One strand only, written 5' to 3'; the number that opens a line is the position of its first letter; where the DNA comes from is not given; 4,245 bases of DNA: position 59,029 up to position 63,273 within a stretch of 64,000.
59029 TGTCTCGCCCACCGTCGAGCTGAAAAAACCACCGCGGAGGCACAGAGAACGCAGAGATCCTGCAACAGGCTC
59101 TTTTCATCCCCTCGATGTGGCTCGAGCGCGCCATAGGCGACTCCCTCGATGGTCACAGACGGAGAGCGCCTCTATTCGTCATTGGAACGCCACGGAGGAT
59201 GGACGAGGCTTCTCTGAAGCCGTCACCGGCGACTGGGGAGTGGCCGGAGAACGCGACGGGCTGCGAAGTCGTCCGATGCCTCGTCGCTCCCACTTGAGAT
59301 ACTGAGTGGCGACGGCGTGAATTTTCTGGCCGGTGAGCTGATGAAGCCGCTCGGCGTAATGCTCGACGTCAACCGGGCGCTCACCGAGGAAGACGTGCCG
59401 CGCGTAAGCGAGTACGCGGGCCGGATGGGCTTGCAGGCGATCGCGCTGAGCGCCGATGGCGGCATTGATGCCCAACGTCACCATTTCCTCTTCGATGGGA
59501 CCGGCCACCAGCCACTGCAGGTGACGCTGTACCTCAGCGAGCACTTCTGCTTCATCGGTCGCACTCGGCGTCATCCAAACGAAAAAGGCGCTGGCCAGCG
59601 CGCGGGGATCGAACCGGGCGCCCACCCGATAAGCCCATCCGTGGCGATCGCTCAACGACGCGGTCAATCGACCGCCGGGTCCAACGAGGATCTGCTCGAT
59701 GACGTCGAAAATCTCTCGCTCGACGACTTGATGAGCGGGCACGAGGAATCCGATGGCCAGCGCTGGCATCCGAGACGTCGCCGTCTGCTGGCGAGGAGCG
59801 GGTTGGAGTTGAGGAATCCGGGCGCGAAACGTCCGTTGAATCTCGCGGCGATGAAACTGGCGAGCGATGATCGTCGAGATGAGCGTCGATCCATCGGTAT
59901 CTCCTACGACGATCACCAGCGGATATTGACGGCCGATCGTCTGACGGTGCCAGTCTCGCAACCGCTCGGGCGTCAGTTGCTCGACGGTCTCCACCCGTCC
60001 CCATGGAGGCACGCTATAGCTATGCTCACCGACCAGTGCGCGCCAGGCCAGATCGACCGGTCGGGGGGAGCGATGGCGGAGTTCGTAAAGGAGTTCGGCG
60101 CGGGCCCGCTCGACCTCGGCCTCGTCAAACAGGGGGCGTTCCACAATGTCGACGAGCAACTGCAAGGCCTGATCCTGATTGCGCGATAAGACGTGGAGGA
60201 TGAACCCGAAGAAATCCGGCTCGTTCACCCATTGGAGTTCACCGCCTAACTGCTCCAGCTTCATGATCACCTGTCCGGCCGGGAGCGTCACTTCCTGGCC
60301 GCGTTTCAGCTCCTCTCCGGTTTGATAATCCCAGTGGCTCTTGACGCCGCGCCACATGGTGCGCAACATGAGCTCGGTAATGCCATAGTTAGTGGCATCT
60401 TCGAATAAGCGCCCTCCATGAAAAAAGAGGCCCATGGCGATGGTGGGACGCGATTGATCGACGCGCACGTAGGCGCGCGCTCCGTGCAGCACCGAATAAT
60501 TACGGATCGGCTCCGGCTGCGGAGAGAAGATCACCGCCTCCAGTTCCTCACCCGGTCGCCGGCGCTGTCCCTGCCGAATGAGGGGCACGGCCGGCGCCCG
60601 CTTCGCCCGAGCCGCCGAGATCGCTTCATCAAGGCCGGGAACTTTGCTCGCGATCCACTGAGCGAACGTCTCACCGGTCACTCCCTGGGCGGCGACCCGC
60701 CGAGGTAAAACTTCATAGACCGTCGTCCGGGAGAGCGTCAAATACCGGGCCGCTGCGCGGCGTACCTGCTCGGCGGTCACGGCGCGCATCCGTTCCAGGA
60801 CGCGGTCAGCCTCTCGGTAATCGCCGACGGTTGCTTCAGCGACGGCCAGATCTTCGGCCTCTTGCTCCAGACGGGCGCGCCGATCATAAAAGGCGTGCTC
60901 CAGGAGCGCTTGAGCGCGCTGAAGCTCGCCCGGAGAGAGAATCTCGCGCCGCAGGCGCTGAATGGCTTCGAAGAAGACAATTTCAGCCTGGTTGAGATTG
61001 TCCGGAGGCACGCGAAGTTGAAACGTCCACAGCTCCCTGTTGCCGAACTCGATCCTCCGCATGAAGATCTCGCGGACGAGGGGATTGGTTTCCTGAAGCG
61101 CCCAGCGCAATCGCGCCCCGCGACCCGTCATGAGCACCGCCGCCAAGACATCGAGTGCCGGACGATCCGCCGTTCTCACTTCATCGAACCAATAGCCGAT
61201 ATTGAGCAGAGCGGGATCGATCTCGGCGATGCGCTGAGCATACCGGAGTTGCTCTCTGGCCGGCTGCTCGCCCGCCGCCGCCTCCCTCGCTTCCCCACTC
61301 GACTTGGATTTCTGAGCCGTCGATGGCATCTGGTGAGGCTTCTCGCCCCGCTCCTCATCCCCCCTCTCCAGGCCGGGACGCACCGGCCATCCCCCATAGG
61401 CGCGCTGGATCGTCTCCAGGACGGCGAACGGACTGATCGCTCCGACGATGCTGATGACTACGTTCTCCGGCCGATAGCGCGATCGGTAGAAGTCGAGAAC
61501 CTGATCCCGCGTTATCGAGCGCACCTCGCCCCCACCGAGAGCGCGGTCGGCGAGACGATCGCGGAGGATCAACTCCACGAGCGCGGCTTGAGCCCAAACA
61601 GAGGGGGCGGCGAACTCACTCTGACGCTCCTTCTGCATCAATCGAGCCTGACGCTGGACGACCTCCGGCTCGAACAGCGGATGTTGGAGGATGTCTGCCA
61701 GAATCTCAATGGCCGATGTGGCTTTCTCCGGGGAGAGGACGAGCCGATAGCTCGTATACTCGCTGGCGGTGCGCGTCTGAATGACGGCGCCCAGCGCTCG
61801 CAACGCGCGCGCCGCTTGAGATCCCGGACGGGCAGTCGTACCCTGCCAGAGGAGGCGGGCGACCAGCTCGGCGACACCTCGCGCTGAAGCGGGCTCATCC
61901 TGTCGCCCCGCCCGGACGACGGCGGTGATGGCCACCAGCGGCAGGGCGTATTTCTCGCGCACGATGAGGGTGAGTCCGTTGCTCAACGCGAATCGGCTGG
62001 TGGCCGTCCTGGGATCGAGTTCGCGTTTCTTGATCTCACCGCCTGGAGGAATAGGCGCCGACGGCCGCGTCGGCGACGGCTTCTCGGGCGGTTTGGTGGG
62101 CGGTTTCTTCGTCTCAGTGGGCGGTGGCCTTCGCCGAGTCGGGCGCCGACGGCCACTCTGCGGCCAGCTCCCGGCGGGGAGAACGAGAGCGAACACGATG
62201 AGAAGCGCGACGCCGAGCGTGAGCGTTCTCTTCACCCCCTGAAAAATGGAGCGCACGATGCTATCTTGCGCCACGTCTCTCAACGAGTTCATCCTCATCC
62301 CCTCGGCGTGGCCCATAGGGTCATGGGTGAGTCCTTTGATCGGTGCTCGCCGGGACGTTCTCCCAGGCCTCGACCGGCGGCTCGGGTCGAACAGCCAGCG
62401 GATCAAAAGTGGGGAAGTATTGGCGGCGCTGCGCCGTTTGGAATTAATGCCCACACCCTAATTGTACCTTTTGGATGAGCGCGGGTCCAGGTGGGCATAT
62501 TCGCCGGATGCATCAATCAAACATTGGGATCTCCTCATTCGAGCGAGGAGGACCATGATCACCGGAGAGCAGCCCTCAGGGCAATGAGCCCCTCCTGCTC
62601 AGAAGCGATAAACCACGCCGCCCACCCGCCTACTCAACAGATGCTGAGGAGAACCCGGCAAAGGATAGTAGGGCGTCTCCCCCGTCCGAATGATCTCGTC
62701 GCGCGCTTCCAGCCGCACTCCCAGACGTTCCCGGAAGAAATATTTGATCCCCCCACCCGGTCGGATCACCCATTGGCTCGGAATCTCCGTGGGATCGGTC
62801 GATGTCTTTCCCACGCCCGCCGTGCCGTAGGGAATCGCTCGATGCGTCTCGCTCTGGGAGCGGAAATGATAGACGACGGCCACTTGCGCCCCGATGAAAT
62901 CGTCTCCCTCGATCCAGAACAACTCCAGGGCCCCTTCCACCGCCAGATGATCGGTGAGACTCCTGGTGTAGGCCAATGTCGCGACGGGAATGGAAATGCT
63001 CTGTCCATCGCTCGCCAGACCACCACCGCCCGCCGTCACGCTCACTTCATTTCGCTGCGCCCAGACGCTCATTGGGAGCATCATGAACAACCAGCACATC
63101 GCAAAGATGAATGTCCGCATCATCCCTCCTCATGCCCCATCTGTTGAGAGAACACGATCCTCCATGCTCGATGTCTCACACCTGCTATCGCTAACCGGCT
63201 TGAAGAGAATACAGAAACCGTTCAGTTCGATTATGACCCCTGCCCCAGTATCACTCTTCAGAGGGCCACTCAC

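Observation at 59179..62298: Tandem-fused M16 pitrilysin-fold protein in which both zinc-binding HxxEH motifs are replaced by E-L-x-x-R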

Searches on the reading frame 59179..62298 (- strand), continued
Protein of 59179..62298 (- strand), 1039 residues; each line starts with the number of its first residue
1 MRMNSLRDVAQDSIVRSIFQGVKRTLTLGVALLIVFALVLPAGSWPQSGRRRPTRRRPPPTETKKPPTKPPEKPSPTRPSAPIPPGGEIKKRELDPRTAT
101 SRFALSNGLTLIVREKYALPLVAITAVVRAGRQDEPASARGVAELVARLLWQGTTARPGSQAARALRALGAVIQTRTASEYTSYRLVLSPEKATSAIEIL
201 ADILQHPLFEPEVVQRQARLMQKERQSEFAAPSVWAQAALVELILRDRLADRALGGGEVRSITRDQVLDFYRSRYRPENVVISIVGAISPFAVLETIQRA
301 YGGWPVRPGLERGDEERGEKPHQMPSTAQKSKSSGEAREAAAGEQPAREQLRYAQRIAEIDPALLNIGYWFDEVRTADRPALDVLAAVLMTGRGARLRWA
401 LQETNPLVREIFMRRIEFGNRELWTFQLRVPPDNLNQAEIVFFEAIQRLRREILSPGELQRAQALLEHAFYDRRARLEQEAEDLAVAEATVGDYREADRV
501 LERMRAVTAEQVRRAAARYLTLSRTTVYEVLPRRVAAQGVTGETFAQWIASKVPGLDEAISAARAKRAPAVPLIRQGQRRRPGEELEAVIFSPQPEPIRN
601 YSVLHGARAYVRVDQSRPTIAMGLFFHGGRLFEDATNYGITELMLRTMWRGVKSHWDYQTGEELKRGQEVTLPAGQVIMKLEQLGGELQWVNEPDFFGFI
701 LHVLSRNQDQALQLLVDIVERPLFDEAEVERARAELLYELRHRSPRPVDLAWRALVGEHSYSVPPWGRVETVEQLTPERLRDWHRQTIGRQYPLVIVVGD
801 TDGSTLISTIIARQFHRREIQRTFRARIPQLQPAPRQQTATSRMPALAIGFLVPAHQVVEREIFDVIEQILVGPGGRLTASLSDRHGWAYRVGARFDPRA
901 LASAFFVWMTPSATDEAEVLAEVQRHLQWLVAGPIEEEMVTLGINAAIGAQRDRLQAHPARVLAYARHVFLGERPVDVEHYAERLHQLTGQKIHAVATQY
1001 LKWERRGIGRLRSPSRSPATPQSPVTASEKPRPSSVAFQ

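Call 38: search_protein_representatives(alignment_id=A2)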
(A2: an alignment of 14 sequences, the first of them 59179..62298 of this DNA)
Query: 14 sequences, 1013 profile positions. Proteins with E-value up to 0.001 (for the whole library): 62630; up to 1e-10: 34435; up to 1e-30: 7119. The best 150 are listed.
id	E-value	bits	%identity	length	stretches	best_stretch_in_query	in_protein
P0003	0.0e+00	1589.7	-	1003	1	2-1011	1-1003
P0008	0.0e+00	1459.6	-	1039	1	1-1011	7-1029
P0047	0.0e+00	1130.0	-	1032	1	5-1011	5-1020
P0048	0.0e+00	1116.4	-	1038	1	7-1011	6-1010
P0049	0.0e+00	1106.2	-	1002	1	10-1012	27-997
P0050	0.0e+00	1031.2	-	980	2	331-1010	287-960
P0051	0.0e+00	1030.4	-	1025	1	7-1010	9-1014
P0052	8.5e-295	997.3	-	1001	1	6-1011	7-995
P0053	1.5e-286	970.0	-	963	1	5-1011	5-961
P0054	7.1e-274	928.0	-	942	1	4-1008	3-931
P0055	3.2e-270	916.0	-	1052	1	8-1002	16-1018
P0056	7.1e-268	908.2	-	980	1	6-1012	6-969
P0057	5.9e-265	898.5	-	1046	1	5-1009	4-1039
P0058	6.2e-261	885.2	-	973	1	5-1010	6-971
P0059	5.1e-257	872.2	-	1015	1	8-1009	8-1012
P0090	2.4e-186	638.3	-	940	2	335-1011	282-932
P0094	1.3e-182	626.0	-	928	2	333-1012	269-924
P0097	7.5e-168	577.1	-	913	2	339-1010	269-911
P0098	3.3e-167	574.9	-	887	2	333-1011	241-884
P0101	3.5e-165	568.2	-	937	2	338-1009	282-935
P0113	5.6e-152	524.5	-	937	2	332-1009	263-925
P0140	1.0e-130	454.1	-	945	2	326-1000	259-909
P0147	8.6e-127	441.1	-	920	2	334-1007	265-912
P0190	3.1e-117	409.5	-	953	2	335-1000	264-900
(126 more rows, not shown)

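Call 60: list_cluster_members(proteins=[P0050, P0097, P0090, P0094, P0054, P0098, P0101, P0140, P0113, P0147])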
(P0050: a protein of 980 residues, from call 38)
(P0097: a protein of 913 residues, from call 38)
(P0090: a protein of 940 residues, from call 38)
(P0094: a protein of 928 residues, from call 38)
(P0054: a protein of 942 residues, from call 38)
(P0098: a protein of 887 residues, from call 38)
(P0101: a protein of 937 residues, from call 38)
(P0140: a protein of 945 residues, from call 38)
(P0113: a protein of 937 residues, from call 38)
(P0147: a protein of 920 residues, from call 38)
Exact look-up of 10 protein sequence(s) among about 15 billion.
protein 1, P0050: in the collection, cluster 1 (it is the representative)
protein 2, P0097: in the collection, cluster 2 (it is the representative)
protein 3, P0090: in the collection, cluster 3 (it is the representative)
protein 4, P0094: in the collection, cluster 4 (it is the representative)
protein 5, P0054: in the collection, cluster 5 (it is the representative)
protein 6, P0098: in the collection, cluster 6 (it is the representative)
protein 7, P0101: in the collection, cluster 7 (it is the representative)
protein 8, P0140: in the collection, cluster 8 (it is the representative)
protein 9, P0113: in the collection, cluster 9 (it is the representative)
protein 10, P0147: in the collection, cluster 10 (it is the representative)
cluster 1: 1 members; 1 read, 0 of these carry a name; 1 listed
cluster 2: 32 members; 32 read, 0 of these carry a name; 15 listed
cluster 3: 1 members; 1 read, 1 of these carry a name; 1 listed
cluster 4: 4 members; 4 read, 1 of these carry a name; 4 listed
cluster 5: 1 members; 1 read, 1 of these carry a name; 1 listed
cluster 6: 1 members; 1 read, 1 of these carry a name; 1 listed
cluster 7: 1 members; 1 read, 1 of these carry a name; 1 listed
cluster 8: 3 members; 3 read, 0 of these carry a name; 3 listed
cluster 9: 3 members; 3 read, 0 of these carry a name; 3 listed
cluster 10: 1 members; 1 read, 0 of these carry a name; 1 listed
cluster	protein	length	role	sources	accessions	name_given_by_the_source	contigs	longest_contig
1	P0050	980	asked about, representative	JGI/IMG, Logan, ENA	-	-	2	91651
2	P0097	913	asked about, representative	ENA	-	-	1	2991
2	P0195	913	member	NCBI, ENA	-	-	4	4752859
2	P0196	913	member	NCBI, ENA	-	-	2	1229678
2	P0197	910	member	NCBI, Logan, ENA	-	-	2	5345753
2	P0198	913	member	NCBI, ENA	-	-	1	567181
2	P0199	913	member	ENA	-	-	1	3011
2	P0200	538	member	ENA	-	-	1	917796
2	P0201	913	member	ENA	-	-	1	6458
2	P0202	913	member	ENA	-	-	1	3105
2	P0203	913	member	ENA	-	-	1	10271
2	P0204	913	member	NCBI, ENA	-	-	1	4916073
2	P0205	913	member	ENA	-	-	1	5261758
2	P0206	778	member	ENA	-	-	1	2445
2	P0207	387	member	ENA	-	-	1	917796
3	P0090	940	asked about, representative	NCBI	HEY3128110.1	MAG TPA: pitrilysin family protein [Acidobacteriota bacterium]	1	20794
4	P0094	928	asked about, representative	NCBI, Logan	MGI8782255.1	MAG: M16 family metallopeptidase [Acidobacteriota bacterium]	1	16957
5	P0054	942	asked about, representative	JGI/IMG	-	zinc protease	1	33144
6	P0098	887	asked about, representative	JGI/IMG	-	zinc protease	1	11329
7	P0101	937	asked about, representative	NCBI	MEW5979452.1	MAG: pitrilysin family protein [Acidobacteriota bacterium]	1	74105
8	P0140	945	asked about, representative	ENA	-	-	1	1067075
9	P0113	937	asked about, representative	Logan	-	-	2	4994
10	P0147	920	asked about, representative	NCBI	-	-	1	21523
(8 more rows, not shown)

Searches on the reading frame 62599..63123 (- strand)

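Call 12: search_protein_families(library=pfam, proteins=[window:62599-63123:-], max_evalue=0.01)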
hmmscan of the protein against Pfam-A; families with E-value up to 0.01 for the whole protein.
window:62599-63123:- (174 aa): 1 family
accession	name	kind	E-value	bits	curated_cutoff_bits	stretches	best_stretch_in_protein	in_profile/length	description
PF13505.12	OMP_b-brl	-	3.1e-05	24.6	28.7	1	11-144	4-154/175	Outer membrane protein beta-barrel domain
